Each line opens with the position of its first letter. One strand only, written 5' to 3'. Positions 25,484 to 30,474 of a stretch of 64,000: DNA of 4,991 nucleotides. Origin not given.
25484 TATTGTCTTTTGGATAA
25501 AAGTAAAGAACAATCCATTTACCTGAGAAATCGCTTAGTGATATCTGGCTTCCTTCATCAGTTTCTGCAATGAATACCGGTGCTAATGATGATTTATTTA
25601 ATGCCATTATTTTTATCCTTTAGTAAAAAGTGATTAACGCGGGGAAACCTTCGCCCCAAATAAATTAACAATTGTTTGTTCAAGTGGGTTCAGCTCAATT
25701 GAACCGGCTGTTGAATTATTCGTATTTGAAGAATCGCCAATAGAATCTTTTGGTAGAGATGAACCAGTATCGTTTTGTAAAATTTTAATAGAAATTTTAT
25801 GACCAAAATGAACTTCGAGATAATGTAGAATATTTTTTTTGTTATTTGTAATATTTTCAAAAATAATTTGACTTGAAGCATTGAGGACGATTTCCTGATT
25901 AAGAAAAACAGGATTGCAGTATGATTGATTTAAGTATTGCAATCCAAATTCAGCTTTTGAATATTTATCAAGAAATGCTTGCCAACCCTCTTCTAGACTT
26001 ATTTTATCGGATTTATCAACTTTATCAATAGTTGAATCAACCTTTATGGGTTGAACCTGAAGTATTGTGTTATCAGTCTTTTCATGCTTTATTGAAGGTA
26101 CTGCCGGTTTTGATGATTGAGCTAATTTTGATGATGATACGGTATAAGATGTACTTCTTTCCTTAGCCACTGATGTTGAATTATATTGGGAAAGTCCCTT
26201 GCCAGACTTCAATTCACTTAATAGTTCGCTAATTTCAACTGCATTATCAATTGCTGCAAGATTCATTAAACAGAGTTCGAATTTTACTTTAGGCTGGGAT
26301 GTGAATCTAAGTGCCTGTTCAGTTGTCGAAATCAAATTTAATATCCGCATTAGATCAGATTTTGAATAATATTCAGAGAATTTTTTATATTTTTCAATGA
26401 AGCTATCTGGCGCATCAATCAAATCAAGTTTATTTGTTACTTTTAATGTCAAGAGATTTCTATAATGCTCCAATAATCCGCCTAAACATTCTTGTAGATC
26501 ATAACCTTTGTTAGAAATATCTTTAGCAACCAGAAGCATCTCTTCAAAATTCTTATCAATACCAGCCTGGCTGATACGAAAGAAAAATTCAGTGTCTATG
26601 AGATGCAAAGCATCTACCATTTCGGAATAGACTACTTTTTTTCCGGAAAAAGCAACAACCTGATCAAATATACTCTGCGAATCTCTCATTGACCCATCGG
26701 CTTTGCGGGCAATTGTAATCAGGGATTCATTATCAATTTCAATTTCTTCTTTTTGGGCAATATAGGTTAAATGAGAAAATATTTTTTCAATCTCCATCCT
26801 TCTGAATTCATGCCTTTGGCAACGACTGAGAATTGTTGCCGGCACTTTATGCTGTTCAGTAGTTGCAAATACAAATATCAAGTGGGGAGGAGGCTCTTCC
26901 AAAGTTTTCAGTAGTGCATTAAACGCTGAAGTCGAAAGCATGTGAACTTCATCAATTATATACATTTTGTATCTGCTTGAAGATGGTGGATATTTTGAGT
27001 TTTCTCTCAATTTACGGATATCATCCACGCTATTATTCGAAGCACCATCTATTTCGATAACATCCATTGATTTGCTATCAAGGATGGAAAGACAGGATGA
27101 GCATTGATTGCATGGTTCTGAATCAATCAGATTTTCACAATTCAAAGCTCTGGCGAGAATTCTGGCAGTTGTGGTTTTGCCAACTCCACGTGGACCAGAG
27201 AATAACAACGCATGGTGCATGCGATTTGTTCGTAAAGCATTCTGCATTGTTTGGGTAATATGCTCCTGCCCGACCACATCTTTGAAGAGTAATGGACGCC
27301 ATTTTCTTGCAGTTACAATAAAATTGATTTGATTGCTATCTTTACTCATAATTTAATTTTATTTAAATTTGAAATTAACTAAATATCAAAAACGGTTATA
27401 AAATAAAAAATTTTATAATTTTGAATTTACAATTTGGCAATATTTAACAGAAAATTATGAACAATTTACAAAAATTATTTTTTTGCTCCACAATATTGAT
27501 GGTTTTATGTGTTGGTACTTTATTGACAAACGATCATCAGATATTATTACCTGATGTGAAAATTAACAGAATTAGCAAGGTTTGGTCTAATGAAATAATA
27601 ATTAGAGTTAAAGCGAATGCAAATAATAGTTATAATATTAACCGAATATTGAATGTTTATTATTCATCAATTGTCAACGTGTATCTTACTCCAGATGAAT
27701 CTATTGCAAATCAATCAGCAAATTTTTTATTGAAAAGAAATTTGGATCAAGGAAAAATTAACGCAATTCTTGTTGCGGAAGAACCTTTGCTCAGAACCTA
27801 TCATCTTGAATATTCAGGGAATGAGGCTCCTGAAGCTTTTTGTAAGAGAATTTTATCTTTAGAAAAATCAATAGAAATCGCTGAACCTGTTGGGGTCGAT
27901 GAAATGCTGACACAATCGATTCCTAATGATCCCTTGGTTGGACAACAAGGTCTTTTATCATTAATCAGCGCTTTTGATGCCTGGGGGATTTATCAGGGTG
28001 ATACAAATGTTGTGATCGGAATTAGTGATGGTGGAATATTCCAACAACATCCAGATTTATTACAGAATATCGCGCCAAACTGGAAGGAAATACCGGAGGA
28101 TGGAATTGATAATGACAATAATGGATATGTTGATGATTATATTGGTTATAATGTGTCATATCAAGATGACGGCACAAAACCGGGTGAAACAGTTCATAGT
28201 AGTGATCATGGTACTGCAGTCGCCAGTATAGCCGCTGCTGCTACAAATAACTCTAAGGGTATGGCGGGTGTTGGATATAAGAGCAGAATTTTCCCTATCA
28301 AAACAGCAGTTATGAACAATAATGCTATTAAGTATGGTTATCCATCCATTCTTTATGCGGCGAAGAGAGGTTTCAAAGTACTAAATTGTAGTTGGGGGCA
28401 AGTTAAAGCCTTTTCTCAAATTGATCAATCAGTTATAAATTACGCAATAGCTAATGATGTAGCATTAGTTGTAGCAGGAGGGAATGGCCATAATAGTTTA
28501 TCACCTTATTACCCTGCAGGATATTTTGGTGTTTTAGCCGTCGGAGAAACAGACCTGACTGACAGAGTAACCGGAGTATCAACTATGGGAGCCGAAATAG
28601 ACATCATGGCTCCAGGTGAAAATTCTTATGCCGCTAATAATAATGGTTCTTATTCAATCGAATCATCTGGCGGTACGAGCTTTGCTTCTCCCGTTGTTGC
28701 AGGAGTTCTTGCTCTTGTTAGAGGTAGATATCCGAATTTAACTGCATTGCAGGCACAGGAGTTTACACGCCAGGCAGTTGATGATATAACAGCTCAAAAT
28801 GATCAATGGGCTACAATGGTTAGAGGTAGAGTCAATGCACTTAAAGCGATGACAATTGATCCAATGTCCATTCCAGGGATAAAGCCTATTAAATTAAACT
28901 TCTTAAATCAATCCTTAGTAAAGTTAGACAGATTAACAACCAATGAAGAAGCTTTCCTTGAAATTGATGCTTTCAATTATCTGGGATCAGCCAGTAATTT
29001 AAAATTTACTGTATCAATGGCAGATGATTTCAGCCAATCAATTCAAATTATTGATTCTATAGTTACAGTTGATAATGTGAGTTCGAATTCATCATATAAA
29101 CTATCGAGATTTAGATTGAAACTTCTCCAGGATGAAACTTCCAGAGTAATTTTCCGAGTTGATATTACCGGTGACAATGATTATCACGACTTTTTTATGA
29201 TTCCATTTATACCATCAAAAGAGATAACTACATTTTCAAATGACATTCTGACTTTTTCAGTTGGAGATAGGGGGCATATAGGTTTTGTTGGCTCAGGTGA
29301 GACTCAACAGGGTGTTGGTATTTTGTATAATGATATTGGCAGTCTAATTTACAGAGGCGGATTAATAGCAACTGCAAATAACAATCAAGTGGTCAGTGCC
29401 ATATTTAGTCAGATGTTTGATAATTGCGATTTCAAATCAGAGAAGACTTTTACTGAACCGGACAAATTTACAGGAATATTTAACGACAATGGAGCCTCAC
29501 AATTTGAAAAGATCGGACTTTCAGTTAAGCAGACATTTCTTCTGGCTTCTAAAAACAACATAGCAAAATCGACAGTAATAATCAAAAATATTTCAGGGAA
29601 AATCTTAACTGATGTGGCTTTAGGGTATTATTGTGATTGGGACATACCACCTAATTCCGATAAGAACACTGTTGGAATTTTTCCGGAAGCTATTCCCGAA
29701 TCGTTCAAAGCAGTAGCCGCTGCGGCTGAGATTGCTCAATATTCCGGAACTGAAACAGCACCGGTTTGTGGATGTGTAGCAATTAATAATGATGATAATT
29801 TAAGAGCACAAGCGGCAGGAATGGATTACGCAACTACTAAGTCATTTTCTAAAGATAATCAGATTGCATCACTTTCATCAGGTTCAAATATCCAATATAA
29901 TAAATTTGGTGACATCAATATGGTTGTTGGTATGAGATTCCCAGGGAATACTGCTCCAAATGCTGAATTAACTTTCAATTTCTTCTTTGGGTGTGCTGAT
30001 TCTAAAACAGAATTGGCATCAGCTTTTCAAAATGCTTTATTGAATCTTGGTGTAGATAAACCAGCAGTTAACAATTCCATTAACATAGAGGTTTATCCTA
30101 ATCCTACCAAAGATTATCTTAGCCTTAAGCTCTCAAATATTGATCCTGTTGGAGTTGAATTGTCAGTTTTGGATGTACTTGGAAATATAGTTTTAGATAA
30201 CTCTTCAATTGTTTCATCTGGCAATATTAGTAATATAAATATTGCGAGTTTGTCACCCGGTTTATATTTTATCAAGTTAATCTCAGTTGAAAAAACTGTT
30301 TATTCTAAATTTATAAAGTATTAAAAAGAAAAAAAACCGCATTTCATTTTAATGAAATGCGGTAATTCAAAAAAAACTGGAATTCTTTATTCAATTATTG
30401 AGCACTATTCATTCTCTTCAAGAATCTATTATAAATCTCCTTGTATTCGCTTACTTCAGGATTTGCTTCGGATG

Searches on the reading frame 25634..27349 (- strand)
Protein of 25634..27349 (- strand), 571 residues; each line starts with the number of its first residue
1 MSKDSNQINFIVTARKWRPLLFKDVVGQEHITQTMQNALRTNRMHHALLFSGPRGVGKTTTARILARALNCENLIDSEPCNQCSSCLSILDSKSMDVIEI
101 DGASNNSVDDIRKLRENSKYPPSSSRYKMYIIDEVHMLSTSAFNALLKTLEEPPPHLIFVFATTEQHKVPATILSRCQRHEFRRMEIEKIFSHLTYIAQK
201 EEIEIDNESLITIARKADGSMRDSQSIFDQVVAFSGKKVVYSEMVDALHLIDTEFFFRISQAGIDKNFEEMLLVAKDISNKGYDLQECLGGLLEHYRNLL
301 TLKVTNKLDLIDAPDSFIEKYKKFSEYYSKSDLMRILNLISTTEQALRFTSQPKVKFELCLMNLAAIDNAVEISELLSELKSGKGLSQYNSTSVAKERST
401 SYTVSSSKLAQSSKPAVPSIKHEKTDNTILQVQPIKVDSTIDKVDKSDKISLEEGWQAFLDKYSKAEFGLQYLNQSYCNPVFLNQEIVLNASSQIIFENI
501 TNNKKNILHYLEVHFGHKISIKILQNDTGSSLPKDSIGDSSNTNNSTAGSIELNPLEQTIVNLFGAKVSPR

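Call 69: search_protein_families(library=pfam, proteins=[window:25634-27349:-], max_evalue=0.00001)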
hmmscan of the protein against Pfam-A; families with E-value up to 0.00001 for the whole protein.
window:25634-27349:- (571 aa): 9 families
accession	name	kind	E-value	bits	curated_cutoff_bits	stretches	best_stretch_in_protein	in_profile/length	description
PF13177.12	DNA_pol3_delta2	-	2.4e-45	154.8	27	1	27-185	1-160/161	DNA polymerase III, delta subunit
PF22608.2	DNAX_ATPase_lid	-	1.6e-14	53.8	27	1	190-236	2-48/49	DNA polymerase III clamp loader subunit, ATPase lid domain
PF00004.35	AAA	-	2.1e-12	48.1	21.2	1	48-182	1-128/131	ATPase family associated with various cellular activities (AAA)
PF12169.13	DNA_pol3_gamma3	-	4.2e-11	43.2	24.4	1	248-377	10-140/143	DNA polymerase III subunits gamma and tau domain III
PF05496.18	RuvB_N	-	2e-08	34.6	27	1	18-101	2-91/159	Holliday junction DNA helicase RuvB P-loop domain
PF13401.12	AAA_22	-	7.2e-06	26.8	27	0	48-161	8-122/130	AAA domain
PF20720.3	nSTAND3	-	8.2e-06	26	27.2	0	32-98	4-69/155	Novel STAND NTPase 3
PF07728.20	AAA_5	-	8.3e-06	26.3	22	0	48-152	2-92/139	AAA domain (dynein-related subfamily)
PF13191.12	AAA_16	-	9.1e-06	26.7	32.6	0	25-96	2-80/167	AAA ATPase domain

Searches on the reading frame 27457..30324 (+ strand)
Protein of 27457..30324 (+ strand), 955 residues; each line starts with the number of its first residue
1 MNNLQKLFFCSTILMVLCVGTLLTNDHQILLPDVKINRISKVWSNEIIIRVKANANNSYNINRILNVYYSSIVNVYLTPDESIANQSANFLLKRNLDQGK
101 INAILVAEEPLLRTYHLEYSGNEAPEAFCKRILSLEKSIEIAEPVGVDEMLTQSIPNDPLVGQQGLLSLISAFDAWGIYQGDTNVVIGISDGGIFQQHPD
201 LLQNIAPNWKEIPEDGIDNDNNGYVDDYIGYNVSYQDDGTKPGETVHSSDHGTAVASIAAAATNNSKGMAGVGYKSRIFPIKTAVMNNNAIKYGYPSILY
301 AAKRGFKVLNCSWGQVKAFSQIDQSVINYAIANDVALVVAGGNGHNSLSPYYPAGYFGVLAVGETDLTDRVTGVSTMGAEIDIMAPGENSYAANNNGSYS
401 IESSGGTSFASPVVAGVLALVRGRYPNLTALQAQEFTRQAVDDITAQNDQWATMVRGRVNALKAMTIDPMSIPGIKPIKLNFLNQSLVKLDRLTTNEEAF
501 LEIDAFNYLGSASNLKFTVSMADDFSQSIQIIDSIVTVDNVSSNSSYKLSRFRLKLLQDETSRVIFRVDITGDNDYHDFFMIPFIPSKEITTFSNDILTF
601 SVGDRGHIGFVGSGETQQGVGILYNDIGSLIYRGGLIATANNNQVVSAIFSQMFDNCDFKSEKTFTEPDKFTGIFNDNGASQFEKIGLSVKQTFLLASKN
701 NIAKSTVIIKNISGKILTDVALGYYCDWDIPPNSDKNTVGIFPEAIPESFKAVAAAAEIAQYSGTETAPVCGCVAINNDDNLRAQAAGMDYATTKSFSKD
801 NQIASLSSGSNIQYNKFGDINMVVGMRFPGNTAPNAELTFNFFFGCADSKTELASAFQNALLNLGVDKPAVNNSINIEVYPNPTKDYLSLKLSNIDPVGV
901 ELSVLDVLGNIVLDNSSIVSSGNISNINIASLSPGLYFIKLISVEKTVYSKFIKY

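Call 69: search_protein_families(library=pfam, proteins=[window:27457-30324:+], max_evalue=0.00001)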
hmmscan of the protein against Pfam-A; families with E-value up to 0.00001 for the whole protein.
window:27457-30324:+ (955 aa): 2 families
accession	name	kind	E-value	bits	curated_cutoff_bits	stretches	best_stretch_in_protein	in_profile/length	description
PF00082.27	Peptidase_S8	-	3.3e-38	132.1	21.8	1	183-441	2-273/288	Subtilase family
PF18962.6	Por_Secre_tail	-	3.1e-12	47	27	1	879-953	1-74/75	Secretion system C-terminal sorting domain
